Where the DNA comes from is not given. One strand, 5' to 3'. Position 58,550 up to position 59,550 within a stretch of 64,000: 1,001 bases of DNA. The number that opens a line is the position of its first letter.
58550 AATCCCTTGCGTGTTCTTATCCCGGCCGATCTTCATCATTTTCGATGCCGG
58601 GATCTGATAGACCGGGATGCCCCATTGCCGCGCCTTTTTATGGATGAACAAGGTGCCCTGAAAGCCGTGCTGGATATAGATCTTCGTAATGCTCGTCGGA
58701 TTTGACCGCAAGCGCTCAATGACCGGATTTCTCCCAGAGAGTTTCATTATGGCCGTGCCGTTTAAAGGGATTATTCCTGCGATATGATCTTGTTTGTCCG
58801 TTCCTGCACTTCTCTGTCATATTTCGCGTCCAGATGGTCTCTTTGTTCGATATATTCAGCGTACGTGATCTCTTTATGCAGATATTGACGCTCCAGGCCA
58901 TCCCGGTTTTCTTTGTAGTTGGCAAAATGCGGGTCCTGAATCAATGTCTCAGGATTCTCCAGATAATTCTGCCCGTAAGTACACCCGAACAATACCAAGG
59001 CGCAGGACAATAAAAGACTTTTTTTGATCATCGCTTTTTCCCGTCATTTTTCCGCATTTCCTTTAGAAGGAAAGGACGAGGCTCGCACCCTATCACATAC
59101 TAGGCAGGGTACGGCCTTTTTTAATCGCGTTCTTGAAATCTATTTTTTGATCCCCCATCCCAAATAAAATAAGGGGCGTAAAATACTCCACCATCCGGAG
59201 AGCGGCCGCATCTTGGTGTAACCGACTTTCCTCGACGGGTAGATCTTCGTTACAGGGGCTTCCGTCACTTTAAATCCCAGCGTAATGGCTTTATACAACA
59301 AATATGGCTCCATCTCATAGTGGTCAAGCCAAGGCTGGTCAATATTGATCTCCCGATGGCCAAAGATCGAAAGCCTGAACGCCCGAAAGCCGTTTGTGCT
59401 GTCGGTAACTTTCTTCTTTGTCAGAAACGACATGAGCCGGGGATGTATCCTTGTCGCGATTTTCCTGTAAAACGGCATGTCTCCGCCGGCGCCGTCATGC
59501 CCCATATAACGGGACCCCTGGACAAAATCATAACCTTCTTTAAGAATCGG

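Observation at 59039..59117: Leader copy c between a GT2 gene and a small lipoprotein gene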

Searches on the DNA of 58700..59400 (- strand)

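Call 4: search_rna_families(source=window, start=58700, end=59400, threshold=evalue, max_evalue=10, show_alignments=3)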
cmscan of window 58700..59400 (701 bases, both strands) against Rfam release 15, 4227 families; matches with E-value up to 10: 0.
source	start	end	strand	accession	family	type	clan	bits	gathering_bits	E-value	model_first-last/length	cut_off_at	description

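Call 22: build_rna_model(alignment_id=A2, structure=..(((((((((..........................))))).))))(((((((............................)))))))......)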
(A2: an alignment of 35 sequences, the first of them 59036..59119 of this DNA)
Model R1 built from alignment A2 (35 sequences, 95 columns); structure: as given.
model positions 78; base pairs 16; branch points 1; effective number of sequences 3.14; information 0.725 bits per position. Calibrated on 0.2 Mb of random sequence (short: E-values are rough).
structure used (alignment columns):
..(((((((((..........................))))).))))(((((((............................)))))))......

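Call 23: search_with_rna_model(model_id=R1, source=window, filters=off, max_evalue=10, show_alignments=6)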
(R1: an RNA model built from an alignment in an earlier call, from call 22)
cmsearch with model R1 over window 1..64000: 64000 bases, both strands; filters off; matches with E-value up to 10: 15.
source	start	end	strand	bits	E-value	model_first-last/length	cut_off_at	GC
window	37486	37569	+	72.8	1.8e-14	1-78/78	no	0.49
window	59036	59119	-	70.3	6.7e-14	1-78/78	no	0.49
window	3638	3719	-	67.4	2.9e-13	1-78/78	no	0.48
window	51444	51510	+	17.2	0.042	1-78/78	no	0.52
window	37527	37563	-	16.8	0.053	36-72/78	no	0.35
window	46188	46263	-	16.7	0.054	1-78/78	no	0.33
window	51449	51510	-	12.5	0.46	1-78/78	no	0.5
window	52851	52883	-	10.8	1.1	36-72/78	no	0.33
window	32367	32429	+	9.2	2.5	1-78/78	no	0.51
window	35791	35858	+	8.6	3.5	1-78/78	no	0.41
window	3644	3680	+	8.3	4.1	36-72/78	no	0.38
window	41664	41724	-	7.7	5.7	1-78/78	no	0.56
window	27632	27714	-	7.3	6.9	1-78/78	no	0.51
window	44712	44738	-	6.9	8.4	6-32/78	no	0.48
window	61757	61807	-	6.6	9.7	1-78/78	no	0.61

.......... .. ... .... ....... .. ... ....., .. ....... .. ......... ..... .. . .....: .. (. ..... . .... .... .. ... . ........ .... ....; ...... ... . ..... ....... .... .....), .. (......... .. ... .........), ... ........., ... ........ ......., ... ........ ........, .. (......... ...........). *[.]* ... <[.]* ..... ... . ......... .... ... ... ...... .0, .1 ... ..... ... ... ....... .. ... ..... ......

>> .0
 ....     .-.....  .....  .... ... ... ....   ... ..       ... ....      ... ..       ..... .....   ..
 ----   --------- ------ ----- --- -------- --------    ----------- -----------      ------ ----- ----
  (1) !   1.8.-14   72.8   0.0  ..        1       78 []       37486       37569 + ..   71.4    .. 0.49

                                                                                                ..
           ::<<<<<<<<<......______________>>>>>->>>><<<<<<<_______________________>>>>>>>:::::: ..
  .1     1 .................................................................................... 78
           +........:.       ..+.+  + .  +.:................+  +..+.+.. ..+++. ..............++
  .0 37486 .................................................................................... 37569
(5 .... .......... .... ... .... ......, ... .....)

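Call 24: search_with_rna_model(model_id=R1, sources=[L001, L002, L003, L004, L005, L006, L007, L008, L009, L010, L011, L012, L013, L014, L015, L016, L017, L018, L019, L020, L021, L022, L023, L024, L025, L026, L027, L028, L029, L030, L031, L032, L033, L034, L035, L036, L037, L038, L039, L040, L041, L042, L043, L044, L045, L046, window], max_evalue=0.01, make_alignment=true)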
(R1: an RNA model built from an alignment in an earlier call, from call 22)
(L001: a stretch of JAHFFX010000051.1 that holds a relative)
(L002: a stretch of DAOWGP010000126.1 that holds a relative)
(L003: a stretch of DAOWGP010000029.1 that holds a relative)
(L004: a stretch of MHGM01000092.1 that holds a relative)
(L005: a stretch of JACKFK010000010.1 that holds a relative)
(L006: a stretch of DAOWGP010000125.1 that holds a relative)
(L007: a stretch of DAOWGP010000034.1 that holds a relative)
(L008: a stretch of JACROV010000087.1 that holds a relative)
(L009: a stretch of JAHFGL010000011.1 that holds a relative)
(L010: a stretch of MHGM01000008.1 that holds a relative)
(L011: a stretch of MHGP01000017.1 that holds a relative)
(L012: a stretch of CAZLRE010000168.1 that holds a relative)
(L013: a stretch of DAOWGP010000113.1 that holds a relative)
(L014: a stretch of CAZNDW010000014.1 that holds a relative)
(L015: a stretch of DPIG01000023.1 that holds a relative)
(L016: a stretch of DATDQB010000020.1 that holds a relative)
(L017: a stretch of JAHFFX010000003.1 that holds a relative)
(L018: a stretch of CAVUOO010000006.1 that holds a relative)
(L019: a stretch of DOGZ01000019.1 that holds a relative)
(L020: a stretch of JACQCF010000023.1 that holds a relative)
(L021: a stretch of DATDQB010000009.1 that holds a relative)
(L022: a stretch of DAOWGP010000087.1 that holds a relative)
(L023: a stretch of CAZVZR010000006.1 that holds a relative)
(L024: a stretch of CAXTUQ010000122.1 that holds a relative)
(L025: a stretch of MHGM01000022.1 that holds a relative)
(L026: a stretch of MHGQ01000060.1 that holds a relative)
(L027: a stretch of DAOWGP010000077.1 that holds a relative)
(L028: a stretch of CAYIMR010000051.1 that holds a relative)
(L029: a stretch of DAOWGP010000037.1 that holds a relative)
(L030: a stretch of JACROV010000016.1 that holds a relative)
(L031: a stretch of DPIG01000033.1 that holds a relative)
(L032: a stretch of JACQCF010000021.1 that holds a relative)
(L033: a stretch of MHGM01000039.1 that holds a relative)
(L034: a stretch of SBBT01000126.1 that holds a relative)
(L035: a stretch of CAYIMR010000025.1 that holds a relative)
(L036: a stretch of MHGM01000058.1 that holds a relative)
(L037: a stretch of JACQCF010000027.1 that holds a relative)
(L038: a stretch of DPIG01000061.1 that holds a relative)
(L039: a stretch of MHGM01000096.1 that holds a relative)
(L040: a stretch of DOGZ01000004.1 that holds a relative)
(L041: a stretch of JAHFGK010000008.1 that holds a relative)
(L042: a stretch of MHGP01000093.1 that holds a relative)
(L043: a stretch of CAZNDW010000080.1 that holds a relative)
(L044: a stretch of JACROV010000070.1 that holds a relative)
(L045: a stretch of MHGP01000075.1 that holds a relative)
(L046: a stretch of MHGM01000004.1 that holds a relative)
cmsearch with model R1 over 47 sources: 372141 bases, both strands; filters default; matches with E-value up to 0.01: 47.
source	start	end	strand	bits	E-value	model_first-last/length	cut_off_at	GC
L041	3433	3512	+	84.7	2.4e-16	1-78/78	no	0.44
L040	1438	1514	+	84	3.5e-16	1-78/78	no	0.39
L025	949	1028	+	82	9.5e-16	1-78/78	no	0.52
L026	4696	4775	-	81.5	1.2e-15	1-78/78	no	0.45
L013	4423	4500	-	80.9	1.7e-15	1-78/78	no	0.41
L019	4738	4814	+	80.8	1.7e-15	1-78/78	no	0.4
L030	4954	5033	+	80.8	1.8e-15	1-78/78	no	0.5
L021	7133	7210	-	80.7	1.9e-15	1-78/78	no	0.51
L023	5931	6010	-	80.5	2.1e-15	1-78/78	no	0.45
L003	502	586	+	79.9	2.8e-15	1-78/78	no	0.47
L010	7793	7873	+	79.4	3.6e-15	1-78/78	no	0.53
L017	6404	6486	-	79.2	4e-15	1-78/78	no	0.47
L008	1845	1924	-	78.9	4.6e-15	1-78/78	no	0.51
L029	5452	5529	-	78.7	5.1e-15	1-78/78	no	0.44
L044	3162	3239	-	78.2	6.7e-15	1-78/78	no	0.44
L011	3339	3416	-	77.8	8e-15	1-78/78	no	0.41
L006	175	252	-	77.6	9.2e-15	1-78/78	no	0.4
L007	445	529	-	75.5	2.7e-14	1-78/78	no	0.46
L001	5769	5848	-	75.3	3e-14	1-78/78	no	0.54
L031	201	279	-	75.1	3.2e-14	1-78/78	no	0.54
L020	520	598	+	74.9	3.6e-14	1-78/78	no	0.46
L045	6624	6700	+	74.1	5.3e-14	1-78/78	no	0.44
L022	5988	6065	+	73.4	7.7e-14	1-78/78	no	0.42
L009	3969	4049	+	72.5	1.2e-13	1-78/78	no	0.49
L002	7369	7452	+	72.1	1.5e-13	1-78/78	no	0.46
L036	4953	5031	-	71.7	1.9e-13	1-78/78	no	0.57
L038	7381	7477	-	71.3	2.2e-13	1-78/78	no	0.44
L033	699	795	-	70.9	2.8e-13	1-78/78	no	0.51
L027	7401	7483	+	70.9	2.8e-13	1-78/78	no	0.47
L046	2590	2687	-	69.9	4.7e-13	1-78/78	no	0.46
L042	1310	1391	-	69.9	4.8e-13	1-78/78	no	0.45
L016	6891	6974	-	69.2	6.7e-13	1-78/78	no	0.57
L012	789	867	-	69.1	6.9e-13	1-78/78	no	0.48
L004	2746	2843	-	68.6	9.1e-13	1-78/78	no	0.48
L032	5807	5887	+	68.5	9.7e-13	1-78/78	no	0.49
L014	4018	4102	+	67.2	1.9e-12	1-78/78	no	0.56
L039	6881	6968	+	65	5.8e-12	1-78/78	no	0.52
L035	1800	1895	+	61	4.4e-11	1-78/78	no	0.47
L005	3632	3724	-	58.6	1.5e-10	1-78/78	no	0.33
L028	1619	1708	-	56.7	4.1e-10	1-78/78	no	0.49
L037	2337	2411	-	52.6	3.3e-09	1-78/78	no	0.49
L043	3619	3697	+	52.4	3.7e-09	1-78/78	no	0.56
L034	5155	5244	-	36.7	1.1e-05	1-78/78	no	0.52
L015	397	490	-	33.5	5.8e-05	1-78/78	no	0.6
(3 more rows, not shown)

Alignment A3: 47 matches aligned to the model, 163 columns, each read 5' to 3' on its own strand. Consensus structure (alignment columns), stored with it:
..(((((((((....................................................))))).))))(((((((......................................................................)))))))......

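Call 31: build_rna_model(alignment_id=A2, structure=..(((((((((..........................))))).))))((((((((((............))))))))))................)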
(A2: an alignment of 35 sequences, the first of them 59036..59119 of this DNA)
Model R2 built from alignment A2 (35 sequences, 95 columns); structure: as given.
model positions 78; base pairs 19; branch points 1; effective number of sequences 3.7; information 0.726 bits per position. Calibrated on 0.2 Mb of random sequence (short: E-values are rough).
structure used (alignment columns):
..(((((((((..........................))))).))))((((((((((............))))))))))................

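Call 34: search_with_rna_model(model_id=R2, sources=[L001, L002, L003, L004, L005, L006, L007, L008, L009, L010, L011, L012, L013, L014, L015, L016, L017, L019, L020, L021, L022, L023, L025, L026, L027, L028, L029, L030, L031, L032, L033, L034, L035, L036, L037, L038, L039, L040, L041, L042, L043, L044, L045, L046, L047, L048, L049, L050, L052, L053, L054, L055, L056, L059, L061, L064, L065, L068, L069, L072, L073, L074, L078, L080, L081, L082, L083, L084, L088, L089, L090, L097, L098, L099, L101, L105, L106, L111, L118, L119, L122, L123, L127, L135, L136, L137, L138, window], max_evalue=0.1, make_alignment=true)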
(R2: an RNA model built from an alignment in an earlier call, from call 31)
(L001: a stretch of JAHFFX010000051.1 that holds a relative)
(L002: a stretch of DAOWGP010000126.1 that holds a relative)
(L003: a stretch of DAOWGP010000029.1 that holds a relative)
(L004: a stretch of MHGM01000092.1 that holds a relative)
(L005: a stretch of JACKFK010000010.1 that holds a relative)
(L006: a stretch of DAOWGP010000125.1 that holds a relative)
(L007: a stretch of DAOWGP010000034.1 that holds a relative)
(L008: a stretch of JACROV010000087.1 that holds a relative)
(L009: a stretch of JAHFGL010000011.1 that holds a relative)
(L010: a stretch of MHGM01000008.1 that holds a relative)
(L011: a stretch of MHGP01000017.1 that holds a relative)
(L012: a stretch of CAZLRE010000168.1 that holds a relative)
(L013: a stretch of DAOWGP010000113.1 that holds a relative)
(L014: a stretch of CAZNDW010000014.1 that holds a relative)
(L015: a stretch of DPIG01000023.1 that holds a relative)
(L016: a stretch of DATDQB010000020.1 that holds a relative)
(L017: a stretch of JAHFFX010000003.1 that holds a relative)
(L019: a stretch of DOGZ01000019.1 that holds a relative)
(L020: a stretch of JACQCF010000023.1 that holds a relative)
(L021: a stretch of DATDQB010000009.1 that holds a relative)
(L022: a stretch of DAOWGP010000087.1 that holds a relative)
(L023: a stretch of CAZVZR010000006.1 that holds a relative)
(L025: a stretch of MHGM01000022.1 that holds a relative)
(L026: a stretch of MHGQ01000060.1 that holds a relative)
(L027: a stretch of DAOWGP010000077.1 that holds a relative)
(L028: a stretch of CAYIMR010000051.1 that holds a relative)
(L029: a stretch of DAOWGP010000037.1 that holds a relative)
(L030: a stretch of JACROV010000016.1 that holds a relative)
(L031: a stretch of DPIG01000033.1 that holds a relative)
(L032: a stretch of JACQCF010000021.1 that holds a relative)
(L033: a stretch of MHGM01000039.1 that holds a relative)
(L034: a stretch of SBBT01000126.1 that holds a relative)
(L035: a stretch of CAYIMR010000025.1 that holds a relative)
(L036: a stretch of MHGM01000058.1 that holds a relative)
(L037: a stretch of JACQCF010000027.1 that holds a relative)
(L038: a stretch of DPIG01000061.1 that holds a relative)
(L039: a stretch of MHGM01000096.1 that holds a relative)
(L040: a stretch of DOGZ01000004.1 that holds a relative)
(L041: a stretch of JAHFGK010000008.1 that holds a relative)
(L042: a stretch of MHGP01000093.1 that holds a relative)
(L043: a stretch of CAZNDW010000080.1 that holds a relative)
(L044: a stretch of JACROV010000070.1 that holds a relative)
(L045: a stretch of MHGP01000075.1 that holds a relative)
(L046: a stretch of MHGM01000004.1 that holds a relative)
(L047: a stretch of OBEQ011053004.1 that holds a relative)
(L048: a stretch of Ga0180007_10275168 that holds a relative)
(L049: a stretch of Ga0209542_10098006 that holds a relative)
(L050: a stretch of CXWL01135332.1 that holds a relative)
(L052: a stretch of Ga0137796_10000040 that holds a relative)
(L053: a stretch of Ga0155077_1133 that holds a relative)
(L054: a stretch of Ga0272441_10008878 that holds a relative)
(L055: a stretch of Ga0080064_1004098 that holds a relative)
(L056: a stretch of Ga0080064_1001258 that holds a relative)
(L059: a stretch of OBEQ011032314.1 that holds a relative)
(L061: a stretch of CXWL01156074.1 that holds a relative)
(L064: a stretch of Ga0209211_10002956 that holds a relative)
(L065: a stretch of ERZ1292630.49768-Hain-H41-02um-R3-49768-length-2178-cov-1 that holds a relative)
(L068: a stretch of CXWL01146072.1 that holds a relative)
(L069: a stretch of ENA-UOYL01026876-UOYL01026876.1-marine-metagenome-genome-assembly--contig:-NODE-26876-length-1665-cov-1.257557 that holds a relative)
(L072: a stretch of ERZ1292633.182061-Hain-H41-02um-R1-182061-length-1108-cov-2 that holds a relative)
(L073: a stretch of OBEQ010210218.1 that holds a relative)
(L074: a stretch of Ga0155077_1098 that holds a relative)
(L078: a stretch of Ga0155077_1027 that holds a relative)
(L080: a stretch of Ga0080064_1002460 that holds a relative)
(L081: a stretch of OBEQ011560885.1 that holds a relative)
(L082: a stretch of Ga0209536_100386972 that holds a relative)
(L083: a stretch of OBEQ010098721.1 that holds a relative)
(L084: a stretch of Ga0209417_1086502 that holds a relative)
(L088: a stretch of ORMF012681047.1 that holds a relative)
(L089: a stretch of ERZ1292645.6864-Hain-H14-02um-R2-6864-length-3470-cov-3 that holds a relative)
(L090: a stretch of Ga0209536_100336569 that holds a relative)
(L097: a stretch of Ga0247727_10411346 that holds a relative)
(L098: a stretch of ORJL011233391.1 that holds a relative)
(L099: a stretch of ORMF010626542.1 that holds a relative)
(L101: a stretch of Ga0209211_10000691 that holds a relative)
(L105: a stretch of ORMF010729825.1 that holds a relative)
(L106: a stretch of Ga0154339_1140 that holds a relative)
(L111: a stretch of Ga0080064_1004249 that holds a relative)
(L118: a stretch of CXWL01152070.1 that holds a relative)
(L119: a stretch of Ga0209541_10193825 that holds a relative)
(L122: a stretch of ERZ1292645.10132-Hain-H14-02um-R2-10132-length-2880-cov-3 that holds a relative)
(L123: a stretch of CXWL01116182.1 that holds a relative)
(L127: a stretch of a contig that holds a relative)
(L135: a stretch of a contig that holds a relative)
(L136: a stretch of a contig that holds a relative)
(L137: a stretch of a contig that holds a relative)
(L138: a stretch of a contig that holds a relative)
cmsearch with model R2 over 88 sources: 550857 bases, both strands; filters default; matches with E-value up to 0.1: 97.
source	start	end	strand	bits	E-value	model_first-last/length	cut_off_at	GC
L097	593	672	-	85.9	2.2e-25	1-78/78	no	0.4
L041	3433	3512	+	84.7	5.4e-25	1-78/78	no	0.44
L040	1438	1514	+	84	9.3e-25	1-78/78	no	0.39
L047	4748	4828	+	83.3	1.6e-24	1-78/78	no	0.46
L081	656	735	-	81.4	6.7e-24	1-78/78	no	0.43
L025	949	1028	+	81.4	6.9e-24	1-78/78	no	0.52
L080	731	811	+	81.2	7.7e-24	1-78/78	no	0.51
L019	4738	4814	+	80.8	1e-23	1-78/78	no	0.4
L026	4696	4775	-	80.8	1.1e-23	1-78/78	no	0.45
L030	4954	5033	+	79.5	2.8e-23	1-78/78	no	0.5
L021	7133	7210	-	79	4.2e-23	1-78/78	no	0.51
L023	5931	6010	-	78.7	5.1e-23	1-78/78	no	0.45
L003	502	586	+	78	8.6e-23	1-78/78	no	0.47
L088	698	786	+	77.8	9.7e-23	1-78/78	no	0.43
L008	1845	1924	-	77.8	1e-22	1-78/78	no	0.51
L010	7793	7873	+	77.5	1.2e-22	1-78/78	no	0.53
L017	6404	6486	-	77.5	1.3e-22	1-78/78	no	0.47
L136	4864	4942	-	77.3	1.4e-22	1-78/78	no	0.48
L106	7289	7366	+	77.3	1.5e-22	1-78/78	no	0.46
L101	9104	9180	+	76.9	1.9e-22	1-78/78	no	0.38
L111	10510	10590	-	75.5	5.6e-22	1-78/78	no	0.56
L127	713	782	+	75.2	7e-22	1-78/78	no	0.47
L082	320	406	-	75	8.1e-22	1-78/78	no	0.52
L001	5769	5848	-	74.7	1.1e-21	1-78/78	no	0.54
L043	3619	3697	+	74.1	1.6e-21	1-78/78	no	0.56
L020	520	598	+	74.1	1.6e-21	1-78/78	no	0.46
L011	3339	3416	-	73.3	2.9e-21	1-78/78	no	0.41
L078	2727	2804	-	72.9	4.2e-21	1-78/78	no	0.4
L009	3969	4049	+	72.8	4.3e-21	1-78/78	no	0.49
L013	4423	4500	-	72.7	4.6e-21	1-78/78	no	0.41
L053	3388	3466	+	72.5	5.4e-21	1-78/78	no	0.41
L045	6624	6700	+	72.4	6.1e-21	1-78/78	no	0.44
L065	876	963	+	72.1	7.1e-21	1-78/78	no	0.51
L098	319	394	-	71.9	8.9e-21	1-78/78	no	0.42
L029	5452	5529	-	71.9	8.9e-21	1-78/78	no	0.44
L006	175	252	-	71.8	9.4e-21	1-78/78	no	0.4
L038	7381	7477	-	71.4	1.2e-20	1-78/78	no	0.44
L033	699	795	-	71.1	1.5e-20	1-78/78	no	0.51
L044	3162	3239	-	70.7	2.1e-20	1-78/78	no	0.44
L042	1310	1391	-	70.7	2.1e-20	1-78/78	no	0.45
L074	1178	1258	+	70.4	2.6e-20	1-78/78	no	0.44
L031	201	279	-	70.1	3.4e-20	1-78/78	no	0.54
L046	2590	2687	-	70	3.6e-20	1-78/78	no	0.46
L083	4141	4217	-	69.3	6.1e-20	1-78/78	no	0.6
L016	6891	6974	-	69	7.4e-20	1-78/78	no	0.57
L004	2746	2843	-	68.7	9.3e-20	1-78/78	no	0.48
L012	789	867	-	68.5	1.1e-19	1-78/78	no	0.48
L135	1417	1494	-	68.3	1.3e-19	1-78/78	no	0.44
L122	1821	1901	-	67.9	1.8e-19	1-78/78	no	0.57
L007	445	529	-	67.8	1.9e-19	1-78/78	no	0.46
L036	4953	5031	-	67.5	2.4e-19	1-78/78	no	0.57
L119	490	581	-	66.7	4.4e-19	1-78/78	no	0.47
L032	5807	5887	+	65.9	7.8e-19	1-78/78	no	0.49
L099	819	908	-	65.5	1.1e-18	1-78/78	no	0.48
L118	1677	1760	+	65.4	1.2e-18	1-78/78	no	0.48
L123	5274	5368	+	65.1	1.4e-18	1-78/78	no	0.45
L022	5988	6065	+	64.5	2.3e-18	1-78/78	no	0.42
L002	7369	7452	+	64.3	2.6e-18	1-78/78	no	0.46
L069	1552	1629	+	63.9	3.6e-18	1-78/78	no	0.46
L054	9422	9508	+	63.4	5.2e-18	1-78/78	no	0.51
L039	6881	6968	+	63.4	5.3e-18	1-78/78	no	0.52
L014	4018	4102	+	63.3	5.4e-18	1-78/78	no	0.56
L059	154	228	+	63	7.1e-18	1-78/78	no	0.52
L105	996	1070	+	62.9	7.3e-18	1-78/78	no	0.53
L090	1635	1720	-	62.1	1.4e-17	1-78/78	no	0.52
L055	4035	4111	-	61.7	1.8e-17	1-78/78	no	0.53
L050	2159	2238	-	61.2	2.8e-17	1-78/78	no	0.59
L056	433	511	+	61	3.2e-17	1-78/78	no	0.57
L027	7401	7483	+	60.5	4.7e-17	1-78/78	no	0.47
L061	3792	3866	+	60.1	6.1e-17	1-78/78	no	0.51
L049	2230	2321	-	59.8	7.8e-17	1-78/78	no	0.49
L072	663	752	-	59.5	9.9e-17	1-78/78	no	0.52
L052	165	242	-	57.9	3.3e-16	1-78/78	no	0.67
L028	1619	1708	-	57.6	4e-16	1-78/78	no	0.49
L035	1800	1895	+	56.8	7.4e-16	1-78/78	no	0.47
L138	674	759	-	56.3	1.1e-15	1-78/78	no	0.63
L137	914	997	+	55.3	2.4e-15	1-78/78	no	0.58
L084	869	955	-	53.9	6.4e-15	1-78/78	no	0.59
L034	5155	5244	-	53.2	1.1e-14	1-78/78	no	0.52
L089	263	354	-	52.9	1.4e-14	1-78/78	no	0.54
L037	2337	2411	-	50.3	9.7e-14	1-78/78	no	0.49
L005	3632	3724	-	49.6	1.7e-13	1-78/78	no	0.33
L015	397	490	-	49.4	1.9e-13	1-78/78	no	0.6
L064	1089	1182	+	49.4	1.9e-13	1-78/78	no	0.6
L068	4315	4404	+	48.3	4.4e-13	1-78/78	no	0.52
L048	128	211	+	47.6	7.9e-13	1-78/78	no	0.51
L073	262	340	+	47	1.2e-12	1-78/78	no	0.57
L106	13703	13771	+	24.2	3.4e-05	1-78/78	no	0.46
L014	6436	6522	-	16.5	0.012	1-78/78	no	0.45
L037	5831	5902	+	14.5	0.05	3-63/78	no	0.39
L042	1350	1450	+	14.1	0.069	1-78/78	no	0.36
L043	4869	4954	-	13.7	0.098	1-78/78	no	0.43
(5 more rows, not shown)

Alignment A4: 97 matches aligned to the model, 169 columns, each read 5' to 3' on its own strand. Consensus structure (alignment columns), stored with it:
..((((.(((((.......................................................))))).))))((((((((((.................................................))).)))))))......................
